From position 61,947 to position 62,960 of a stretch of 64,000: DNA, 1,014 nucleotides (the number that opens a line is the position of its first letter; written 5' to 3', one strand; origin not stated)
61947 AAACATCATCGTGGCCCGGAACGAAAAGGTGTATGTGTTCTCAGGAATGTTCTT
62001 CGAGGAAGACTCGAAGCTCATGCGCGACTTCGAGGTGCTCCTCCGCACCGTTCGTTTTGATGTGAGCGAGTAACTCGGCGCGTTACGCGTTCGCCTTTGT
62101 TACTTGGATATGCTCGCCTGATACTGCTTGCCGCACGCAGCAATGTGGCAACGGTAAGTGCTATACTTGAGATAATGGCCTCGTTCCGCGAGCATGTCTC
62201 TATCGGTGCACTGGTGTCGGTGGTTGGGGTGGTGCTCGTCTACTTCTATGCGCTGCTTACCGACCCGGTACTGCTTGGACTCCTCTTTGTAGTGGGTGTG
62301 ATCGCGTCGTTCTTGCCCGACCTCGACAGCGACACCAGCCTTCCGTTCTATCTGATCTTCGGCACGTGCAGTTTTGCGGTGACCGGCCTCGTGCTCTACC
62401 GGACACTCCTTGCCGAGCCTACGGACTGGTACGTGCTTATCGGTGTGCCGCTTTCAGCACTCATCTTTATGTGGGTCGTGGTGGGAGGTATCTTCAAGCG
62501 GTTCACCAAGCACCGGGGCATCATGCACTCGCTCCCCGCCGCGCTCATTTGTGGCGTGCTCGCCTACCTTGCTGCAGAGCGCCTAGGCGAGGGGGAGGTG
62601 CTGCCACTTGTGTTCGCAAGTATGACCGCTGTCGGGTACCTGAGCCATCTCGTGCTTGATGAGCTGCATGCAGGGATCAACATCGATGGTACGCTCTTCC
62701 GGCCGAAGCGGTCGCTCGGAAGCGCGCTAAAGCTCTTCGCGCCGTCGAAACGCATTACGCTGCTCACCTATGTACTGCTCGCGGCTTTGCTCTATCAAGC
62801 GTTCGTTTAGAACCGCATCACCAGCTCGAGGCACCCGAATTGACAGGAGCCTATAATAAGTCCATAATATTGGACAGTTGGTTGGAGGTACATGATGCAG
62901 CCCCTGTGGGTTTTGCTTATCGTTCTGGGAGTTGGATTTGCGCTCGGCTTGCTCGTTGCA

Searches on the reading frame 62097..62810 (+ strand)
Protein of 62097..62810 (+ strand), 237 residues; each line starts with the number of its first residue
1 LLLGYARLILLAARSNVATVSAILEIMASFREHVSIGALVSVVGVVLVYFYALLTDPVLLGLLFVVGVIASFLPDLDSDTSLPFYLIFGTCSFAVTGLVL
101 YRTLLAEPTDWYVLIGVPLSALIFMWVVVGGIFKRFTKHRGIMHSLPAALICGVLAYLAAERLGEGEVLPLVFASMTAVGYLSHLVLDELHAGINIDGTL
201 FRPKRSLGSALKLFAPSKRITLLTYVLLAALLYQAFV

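Call 31: search_protein_families(library=pfam, proteins=[window:62097-62810:+], max_evalue=0.01)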
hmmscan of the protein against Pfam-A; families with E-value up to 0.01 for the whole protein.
window:62097-62810:+ (237 aa): 1 family
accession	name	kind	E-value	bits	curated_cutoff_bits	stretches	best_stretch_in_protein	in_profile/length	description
PF04307.19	YdjM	-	9e-13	48.5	29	1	42-216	8-135/176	YdjM inner membrane protein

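Call 55: find_encoding_contigs(protein=window:62097-62810:+, flank=10000, max_places=3)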
Protein window:62097-62810:+ (237 aa): 1 contig read that carries it; 1 place shown.
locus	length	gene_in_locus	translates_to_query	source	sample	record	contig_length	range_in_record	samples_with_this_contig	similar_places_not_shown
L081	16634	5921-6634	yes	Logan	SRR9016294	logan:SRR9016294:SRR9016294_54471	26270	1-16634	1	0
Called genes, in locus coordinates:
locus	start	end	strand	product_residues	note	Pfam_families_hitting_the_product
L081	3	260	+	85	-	?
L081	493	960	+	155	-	-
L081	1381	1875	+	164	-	-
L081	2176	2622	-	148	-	PF00903:Glyoxalase, PF06983:3-dmu-9_3-mt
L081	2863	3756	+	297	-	-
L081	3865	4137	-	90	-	-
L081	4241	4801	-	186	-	-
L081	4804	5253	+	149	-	-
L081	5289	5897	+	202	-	-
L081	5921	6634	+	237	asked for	PF04307:YdjM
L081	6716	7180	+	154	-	-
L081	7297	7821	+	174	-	-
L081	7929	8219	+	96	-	-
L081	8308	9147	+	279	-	PF00565:SNase, PF05901:Excalibur (faint)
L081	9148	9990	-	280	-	PF13462:Thioredoxin_4, PF01323:DSBA (faint)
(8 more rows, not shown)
